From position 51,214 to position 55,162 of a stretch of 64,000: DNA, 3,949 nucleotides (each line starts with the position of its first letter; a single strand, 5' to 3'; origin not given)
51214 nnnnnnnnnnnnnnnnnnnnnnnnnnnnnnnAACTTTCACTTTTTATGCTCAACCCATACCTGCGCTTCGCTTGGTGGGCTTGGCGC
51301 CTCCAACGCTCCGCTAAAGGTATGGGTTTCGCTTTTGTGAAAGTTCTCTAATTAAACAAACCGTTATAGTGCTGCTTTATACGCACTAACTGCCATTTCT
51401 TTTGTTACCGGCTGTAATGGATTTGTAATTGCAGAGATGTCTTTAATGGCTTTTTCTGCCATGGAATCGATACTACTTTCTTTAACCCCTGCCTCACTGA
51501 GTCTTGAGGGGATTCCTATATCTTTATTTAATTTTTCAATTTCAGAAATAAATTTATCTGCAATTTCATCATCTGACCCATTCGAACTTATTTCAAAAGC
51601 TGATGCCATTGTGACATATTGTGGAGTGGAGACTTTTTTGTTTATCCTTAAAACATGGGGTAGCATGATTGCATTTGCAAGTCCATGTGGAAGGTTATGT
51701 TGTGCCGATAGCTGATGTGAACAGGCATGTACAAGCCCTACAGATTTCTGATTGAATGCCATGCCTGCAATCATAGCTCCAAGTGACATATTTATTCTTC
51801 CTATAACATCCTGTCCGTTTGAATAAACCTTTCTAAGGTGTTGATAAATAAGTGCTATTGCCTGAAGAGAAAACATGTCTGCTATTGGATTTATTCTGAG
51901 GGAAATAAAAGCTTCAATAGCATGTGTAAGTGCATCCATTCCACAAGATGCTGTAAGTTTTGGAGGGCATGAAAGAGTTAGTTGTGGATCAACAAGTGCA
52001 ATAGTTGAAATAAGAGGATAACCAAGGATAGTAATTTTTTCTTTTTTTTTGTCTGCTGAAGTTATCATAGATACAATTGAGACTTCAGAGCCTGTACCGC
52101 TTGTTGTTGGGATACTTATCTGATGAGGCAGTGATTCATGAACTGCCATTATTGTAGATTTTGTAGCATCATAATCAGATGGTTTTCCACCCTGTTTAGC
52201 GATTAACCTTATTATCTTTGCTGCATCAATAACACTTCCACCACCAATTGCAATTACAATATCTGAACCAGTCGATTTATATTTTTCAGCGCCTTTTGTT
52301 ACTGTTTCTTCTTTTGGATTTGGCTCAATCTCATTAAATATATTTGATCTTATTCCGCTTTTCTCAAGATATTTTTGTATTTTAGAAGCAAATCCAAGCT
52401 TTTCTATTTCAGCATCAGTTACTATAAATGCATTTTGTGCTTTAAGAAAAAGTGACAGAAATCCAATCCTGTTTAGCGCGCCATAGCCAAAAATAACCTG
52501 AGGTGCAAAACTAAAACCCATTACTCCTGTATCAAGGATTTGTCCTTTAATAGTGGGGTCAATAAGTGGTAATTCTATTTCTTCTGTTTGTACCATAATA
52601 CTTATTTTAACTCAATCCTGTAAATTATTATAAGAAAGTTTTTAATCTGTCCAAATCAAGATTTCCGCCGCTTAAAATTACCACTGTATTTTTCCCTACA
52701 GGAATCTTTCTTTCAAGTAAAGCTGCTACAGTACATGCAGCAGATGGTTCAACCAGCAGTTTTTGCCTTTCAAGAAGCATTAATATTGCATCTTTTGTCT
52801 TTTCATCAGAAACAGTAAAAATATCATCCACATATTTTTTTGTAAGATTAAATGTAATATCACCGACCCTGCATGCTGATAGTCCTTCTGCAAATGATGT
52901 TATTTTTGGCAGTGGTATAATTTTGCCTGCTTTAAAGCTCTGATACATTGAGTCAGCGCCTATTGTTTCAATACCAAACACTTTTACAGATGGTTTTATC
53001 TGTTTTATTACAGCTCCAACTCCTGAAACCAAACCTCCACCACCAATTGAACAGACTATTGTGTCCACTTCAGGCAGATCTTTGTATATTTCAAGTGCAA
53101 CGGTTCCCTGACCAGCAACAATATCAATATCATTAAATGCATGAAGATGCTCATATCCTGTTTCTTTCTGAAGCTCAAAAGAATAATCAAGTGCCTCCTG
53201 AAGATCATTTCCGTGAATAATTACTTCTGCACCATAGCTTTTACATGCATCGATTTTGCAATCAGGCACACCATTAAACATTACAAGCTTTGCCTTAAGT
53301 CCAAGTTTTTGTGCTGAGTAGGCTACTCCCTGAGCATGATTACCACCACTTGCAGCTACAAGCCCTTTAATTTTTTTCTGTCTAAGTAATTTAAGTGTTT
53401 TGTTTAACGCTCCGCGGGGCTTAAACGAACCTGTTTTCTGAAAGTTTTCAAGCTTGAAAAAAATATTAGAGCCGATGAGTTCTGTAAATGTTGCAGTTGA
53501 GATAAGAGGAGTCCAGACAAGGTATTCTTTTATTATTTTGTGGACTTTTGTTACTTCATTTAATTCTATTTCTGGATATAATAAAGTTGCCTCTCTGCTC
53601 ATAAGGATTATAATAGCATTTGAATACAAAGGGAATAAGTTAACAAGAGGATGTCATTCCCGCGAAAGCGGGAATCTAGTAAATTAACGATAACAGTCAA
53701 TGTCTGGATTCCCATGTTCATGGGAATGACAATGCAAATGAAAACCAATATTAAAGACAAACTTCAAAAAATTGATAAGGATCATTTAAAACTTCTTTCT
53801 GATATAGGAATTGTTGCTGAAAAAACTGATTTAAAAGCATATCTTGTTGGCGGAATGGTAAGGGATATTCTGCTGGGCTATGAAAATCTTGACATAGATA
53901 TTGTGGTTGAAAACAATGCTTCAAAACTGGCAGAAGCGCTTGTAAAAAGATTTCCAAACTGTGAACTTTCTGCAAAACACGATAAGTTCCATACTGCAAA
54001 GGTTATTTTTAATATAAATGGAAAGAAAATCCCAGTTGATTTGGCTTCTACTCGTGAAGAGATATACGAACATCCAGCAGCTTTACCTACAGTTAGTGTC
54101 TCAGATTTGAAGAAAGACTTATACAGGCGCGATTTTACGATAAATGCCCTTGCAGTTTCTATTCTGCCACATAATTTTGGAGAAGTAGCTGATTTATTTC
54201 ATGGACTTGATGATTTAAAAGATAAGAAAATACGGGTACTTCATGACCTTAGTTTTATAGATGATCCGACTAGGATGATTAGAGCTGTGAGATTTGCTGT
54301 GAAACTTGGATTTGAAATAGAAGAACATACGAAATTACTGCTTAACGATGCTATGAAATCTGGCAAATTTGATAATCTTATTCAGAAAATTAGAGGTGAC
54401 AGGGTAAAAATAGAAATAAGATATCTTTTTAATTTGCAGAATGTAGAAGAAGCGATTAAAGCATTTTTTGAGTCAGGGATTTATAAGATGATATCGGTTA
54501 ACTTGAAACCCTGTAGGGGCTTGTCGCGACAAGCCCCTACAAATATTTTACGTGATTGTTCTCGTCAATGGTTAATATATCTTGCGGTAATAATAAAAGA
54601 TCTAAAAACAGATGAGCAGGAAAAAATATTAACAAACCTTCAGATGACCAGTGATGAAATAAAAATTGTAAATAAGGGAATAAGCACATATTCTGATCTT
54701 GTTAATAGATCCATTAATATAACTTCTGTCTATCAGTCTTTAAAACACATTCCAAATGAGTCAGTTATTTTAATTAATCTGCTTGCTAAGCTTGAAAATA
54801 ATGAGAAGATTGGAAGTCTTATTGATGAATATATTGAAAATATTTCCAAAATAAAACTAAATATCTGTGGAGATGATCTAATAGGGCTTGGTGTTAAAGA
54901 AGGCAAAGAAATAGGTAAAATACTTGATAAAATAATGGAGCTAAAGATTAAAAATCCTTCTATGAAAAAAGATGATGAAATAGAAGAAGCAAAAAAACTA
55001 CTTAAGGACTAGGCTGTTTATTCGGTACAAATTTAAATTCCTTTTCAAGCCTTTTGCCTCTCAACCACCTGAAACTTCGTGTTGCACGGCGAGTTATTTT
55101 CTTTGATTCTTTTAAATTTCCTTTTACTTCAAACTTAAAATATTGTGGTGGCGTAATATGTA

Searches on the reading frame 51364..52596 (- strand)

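Call 50: search_protein_families(library=pfam, proteins=[window:51364-52596:-], max_evalue=0.00001)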
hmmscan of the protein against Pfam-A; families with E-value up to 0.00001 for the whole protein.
window:51364-52596:- (410 aa): 3 families
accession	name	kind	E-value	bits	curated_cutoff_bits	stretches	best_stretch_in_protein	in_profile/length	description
PF25137.1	ADH_Fe_C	-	1e-54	185.6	27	1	215-409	1-193/194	Fe-containing alcohol dehydrogenase family, C-terminal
PF00465.25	Fe-ADH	-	1.2e-43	149.1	31.3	1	32-204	2-168/168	Iron-containing alcohol dehydrogenase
PF13685.12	Fe-ADH_2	-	2.2e-12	47.6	28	1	36-129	2-93/149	Iron-containing alcohol dehydrogenase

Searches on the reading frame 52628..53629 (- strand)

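Call 50: search_protein_families(library=pfam, proteins=[window:52628-53629:-], max_evalue=0.00001)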
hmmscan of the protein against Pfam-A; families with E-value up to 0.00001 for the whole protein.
window:52628-53629:- (333 aa): 1 family
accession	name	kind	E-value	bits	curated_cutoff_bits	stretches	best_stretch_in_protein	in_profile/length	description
PF00291.31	PALP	-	7.5e-79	265.6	35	1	38-321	6-295/295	Pyridoxal-phosphate dependent enzyme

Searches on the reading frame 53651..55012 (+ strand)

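Call 50: search_protein_families(library=pfam, proteins=[window:53651-55012:+], max_evalue=0.00001)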
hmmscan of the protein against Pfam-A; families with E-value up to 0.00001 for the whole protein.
window:53651-55012:+ (453 aa): 2 families
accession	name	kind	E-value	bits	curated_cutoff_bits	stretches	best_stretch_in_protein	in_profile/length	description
PF01743.26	PolyA_pol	-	3.8e-28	98.8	23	1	63-195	1-126/126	Poly A polymerase head domain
PF13735.12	tRNA_NucTran2_2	-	3.8e-07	30.6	27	1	317-430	18-131/149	tRNA nucleotidyltransferase domain 2 putative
